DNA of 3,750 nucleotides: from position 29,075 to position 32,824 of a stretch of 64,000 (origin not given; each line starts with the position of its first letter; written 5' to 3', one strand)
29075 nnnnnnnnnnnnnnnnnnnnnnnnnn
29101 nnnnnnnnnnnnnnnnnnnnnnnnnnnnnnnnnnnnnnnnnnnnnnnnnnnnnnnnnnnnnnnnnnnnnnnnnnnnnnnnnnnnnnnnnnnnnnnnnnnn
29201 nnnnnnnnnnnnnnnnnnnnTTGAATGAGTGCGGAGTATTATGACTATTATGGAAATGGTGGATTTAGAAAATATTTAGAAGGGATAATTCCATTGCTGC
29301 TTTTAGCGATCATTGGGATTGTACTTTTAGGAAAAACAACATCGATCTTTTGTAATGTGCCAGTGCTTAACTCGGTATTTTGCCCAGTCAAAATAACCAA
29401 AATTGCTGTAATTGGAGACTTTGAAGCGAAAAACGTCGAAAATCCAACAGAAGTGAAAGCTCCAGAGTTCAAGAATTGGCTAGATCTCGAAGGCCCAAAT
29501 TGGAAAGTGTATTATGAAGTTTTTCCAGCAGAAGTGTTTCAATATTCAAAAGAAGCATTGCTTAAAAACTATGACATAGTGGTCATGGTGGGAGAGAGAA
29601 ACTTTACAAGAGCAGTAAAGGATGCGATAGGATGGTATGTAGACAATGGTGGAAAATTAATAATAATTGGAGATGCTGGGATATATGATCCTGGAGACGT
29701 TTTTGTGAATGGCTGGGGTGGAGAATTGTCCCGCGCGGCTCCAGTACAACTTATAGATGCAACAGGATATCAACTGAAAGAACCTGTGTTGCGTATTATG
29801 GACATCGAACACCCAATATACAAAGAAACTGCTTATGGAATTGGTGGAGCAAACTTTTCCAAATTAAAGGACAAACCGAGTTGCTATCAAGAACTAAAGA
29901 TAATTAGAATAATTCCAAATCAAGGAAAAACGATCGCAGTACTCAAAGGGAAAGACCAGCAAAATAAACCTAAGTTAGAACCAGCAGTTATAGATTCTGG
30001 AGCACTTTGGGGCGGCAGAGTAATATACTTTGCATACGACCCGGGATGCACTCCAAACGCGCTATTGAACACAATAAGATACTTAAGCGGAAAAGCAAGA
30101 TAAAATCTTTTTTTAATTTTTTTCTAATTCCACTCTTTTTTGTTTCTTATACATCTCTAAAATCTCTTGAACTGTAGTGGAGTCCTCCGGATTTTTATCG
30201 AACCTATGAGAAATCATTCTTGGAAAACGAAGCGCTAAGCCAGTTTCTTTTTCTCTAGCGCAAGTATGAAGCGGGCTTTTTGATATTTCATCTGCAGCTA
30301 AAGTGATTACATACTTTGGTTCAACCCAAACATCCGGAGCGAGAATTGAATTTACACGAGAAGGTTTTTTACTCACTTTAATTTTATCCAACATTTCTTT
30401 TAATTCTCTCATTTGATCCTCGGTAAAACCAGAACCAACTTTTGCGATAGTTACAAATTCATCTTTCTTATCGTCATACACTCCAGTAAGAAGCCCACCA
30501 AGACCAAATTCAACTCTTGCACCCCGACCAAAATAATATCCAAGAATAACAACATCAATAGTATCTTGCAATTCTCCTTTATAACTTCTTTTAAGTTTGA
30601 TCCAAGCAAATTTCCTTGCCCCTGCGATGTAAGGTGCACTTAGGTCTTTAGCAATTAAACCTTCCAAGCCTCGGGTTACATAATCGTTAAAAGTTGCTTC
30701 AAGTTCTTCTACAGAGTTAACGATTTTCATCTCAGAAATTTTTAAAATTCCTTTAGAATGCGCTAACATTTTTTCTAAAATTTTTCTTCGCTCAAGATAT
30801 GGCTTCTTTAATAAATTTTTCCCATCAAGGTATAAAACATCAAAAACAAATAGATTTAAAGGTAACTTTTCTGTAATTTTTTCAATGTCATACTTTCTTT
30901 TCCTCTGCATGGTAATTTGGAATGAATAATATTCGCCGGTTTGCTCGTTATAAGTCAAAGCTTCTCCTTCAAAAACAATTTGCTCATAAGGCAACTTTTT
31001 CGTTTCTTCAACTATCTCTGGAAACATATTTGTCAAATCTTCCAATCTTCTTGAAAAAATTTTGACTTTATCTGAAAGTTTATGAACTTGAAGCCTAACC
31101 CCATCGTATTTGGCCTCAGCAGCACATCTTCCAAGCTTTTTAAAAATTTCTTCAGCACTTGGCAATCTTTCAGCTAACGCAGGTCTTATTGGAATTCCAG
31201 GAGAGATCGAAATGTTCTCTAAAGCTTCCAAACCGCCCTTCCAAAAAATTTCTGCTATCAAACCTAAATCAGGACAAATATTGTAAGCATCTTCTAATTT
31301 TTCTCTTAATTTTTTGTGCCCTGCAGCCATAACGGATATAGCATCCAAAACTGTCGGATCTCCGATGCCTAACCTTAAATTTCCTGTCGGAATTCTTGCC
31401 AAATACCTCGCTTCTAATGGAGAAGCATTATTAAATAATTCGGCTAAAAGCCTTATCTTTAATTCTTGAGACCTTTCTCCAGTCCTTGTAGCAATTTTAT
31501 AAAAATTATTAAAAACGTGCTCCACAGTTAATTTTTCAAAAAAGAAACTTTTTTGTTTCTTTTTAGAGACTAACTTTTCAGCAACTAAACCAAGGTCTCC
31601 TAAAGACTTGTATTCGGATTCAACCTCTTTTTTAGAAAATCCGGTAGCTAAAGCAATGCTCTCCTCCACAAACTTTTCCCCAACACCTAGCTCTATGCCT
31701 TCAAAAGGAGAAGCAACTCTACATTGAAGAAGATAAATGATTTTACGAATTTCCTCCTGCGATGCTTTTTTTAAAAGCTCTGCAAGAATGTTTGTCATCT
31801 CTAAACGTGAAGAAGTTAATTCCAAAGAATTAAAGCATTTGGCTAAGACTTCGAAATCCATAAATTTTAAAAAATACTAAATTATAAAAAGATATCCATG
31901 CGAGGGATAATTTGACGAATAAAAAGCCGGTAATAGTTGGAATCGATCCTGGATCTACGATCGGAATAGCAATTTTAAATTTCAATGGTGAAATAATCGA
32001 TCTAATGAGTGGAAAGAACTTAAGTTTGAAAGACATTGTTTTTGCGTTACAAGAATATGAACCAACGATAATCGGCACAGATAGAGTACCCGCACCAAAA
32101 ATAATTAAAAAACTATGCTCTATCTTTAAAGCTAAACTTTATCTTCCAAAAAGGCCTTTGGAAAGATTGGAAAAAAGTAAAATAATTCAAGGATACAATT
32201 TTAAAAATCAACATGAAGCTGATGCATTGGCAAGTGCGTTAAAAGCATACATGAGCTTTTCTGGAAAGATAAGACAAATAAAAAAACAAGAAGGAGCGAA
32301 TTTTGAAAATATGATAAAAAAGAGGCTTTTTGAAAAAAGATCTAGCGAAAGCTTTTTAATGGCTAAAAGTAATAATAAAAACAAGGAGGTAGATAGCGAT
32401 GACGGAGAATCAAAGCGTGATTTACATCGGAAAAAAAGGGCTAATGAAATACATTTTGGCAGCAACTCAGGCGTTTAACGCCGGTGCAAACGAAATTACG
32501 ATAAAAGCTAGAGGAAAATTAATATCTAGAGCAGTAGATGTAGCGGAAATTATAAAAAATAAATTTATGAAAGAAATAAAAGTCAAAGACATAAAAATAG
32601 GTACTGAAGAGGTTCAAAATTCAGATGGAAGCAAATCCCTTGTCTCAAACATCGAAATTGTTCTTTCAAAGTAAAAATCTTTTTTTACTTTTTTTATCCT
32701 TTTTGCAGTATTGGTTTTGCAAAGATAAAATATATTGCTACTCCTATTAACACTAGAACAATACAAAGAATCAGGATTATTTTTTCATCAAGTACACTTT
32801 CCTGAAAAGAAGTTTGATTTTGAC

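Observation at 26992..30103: Tandem triplet of paralogous membrane-anchored ectodomain proteins downstream of secG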

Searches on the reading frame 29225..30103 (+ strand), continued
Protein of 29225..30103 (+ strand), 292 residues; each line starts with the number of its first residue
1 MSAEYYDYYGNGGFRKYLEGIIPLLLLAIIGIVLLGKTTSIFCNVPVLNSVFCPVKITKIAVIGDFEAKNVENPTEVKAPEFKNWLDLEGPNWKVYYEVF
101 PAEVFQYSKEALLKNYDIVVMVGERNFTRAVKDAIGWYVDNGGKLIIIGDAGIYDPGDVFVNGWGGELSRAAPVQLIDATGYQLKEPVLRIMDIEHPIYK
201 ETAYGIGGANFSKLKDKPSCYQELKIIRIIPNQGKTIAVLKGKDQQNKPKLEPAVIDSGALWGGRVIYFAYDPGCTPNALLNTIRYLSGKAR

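Call 80: list_cluster_members(proteins=[P0083, P0074, P0075, P0080, P0087, P0090, P0095, P0113, P0065, P0082])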
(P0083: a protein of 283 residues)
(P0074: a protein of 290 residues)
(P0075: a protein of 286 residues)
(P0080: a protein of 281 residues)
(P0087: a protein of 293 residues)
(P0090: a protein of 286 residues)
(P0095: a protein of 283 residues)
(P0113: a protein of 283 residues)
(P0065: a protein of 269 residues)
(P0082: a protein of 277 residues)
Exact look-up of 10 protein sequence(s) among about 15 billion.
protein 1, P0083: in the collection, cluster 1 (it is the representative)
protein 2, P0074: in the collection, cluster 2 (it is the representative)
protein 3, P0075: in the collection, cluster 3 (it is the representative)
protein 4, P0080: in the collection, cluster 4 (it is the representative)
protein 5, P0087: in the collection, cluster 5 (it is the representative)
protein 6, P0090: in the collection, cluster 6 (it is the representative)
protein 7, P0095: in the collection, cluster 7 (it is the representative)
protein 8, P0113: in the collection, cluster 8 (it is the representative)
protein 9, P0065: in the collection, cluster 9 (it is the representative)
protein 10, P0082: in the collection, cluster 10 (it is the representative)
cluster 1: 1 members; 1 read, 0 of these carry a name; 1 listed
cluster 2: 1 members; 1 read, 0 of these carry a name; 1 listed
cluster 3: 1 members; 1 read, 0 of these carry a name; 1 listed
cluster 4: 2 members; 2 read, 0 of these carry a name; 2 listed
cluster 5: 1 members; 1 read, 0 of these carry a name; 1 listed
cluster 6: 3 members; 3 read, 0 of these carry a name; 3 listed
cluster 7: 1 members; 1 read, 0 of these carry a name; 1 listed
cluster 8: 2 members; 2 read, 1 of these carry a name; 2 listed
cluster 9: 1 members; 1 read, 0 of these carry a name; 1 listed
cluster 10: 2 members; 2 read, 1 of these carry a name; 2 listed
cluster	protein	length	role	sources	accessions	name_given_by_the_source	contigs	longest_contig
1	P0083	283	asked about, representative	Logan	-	-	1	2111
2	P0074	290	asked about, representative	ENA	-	-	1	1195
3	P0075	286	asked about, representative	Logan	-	-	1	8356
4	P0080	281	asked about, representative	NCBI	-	-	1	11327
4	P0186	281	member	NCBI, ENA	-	-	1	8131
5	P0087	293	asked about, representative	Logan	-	-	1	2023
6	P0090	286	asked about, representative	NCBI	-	-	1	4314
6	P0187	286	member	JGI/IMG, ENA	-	-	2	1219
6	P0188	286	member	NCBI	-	-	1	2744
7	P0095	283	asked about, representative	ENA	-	-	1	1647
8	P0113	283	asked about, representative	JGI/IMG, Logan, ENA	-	hypothetical protein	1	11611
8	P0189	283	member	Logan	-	-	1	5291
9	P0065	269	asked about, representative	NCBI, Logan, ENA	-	-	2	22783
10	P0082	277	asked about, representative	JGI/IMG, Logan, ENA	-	-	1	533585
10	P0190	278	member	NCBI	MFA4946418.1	MAG: hypothetical protein WC607_02655 [Candidatus Micrarchaeia archaeon]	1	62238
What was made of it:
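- Tried and rejected: None were available (call 80).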

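Call 89: search_protein_families(library=pfam, proteins=[L044:2717-5650:+, L062:5581-6585:-, L049:3100-4743:+, L061:3345-4646:+, L094:2752-4038:-, L054:3275-3937:+, L013:1649-2293:+, L001:2346-4988:+], max_evalue=0.00001)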
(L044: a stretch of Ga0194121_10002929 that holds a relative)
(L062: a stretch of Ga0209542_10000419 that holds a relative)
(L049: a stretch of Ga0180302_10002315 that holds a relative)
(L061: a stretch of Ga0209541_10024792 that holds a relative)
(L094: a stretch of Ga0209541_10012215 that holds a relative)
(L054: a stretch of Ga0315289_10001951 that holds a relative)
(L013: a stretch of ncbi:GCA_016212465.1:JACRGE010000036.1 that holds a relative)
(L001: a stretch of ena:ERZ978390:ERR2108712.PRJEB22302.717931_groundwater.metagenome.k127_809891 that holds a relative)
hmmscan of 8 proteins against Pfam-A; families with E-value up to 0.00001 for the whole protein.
L044:2717-5650:+ (978 aa): 4 families
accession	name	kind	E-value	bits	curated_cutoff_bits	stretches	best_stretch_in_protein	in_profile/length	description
PF00133.28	tRNA-synt_1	-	2.2e-116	389.5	22.7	1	28-644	4-412/414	tRNA synthetases class I (I, L, M and V)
PF08264.19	Anticodon_1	-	2.4e-29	102.5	25.1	1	689-829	1-146/148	Anticodon-binding domain of tRNA ligase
PF09334.17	tRNA-synt_1g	-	1.3e-11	44.3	20.1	0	58-200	10-133/391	tRNA synthetases class I (M)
PF19302.4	DUF5915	-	1.7e-11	44.5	27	1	877-973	99-190/195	Domain of unknown function (DUF5915)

L062:5581-6585:- (335 aa): 1 family
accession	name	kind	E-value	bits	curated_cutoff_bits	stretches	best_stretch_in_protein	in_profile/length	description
PF01916.23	DS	-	2.6e-116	388.4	27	1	44-330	1-287/288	Deoxyhypusine synthase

L049:3100-4743:+ (548 aa): 2 families
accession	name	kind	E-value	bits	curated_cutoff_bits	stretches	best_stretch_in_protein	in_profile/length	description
PF00118.29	Cpn60_TCP1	-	2.1e-184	614.2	34.3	1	37-527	1-489/490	TCP-1/cpn60 chaperonin family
PF04985.20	Phage_tube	-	4.8e-06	26.9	22.4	0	358-446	63-150/165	Phage tail tube protein FII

L061:3345-4646:+ (434 aa): 1 family
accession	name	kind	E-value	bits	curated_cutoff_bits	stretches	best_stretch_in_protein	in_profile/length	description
PF02675.21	AdoMet_dc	-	5.9e-24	84.9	25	1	206-315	3-107/107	S-adenosylmethionine decarboxylase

L094:2752-4038:- (429 aa): 1 family
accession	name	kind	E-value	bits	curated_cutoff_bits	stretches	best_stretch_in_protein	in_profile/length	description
PF13535.11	ATP-grasp_4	-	5.9e-41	140.2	27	1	168-320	6-159/160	ATP-grasp domain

L054:3275-3937:+ (221 aa): 3 families
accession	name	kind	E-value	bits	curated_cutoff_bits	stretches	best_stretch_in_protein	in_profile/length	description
PF00406.28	ADK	-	1.5e-45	155.4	26.8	1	5-189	1-150/151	Adenylate kinase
PF13207.12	AAA_17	-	4.5e-23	82.5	27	1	6-126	1-121/136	AAA domain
PF05191.20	ADK_lid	-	8.5e-13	48.4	26.6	1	127-161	1-36/36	Adenylate kinase, active site lid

L013:1649-2293:+ (215 aa): 1 family
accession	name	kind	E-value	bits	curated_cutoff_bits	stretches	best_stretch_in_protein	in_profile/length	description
PF04014.23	MazE_antitoxin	-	1.1e-07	32.1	24.7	1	24-62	5-43/48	Antidote-toxin recognition MazE, bacterial antitoxin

L001:2346-4988:+ (880 aa): 0 families

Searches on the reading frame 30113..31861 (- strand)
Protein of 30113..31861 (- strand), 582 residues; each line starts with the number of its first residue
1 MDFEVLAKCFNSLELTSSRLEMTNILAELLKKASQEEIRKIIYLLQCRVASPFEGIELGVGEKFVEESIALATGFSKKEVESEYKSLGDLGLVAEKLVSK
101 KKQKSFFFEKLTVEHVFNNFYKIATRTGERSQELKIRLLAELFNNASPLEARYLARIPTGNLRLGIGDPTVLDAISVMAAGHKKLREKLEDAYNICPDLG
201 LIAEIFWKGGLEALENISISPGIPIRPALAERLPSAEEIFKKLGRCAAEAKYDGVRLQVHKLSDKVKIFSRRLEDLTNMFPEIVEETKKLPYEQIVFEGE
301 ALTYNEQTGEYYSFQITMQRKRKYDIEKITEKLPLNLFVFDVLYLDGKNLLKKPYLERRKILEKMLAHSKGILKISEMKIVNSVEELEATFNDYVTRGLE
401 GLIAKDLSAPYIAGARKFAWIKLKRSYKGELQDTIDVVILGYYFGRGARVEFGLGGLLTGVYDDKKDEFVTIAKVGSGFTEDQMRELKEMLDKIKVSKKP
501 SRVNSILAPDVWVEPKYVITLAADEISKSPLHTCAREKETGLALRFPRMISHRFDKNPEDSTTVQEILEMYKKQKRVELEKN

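Call 52: search_protein_families(library=pfam, proteins=[window:30113-31861:-], max_evalue=0.001)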
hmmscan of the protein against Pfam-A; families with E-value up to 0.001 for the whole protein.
window:30113-31861:- (582 aa): 4 families
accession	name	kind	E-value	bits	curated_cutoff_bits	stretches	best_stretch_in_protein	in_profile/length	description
PF01068.26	DNA_ligase_A_M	-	3.4e-57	193.8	26.2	1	227-424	1-204/204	ATP dependent DNA ligase domain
PF04675.19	DNA_ligase_A_N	-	2.6e-45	155.1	24.6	1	3-176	2-174/174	DNA ligase N terminus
PF04679.21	DNA_ligase_A_C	-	2.6e-20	73.1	27.5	1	454-556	5-94/94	ATP dependent DNA ligase C terminal region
PF09414.15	RNA_ligase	-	0.00015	22.4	27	1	247-422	4-169/171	RNA ligase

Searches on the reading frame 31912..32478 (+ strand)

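Call 52: search_protein_families(library=pfam, proteins=[window:31912-32478:+], max_evalue=0.001)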
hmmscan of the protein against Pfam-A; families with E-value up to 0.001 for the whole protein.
window:31912-32478:+ (188 aa): 1 family
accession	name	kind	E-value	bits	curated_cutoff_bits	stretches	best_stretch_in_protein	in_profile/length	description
PF04312.18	DUF460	-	7.8e-31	107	28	1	3-109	28-135/135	Protein of unknown function (DUF460)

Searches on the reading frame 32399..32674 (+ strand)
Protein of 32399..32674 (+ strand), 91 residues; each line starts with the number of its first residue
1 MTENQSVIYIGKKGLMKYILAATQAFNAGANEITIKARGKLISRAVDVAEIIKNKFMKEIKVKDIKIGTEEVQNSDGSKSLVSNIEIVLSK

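Call 52: search_protein_families(library=pfam, proteins=[window:32399-32674:+], max_evalue=0.001)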
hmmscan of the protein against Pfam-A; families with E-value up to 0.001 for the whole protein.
window:32399-32674:+ (91 aa): 1 family
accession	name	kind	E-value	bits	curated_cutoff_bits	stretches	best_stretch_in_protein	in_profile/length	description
PF01918.27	Alba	-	4.8e-19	68.3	25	1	7-69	2-66/66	Alba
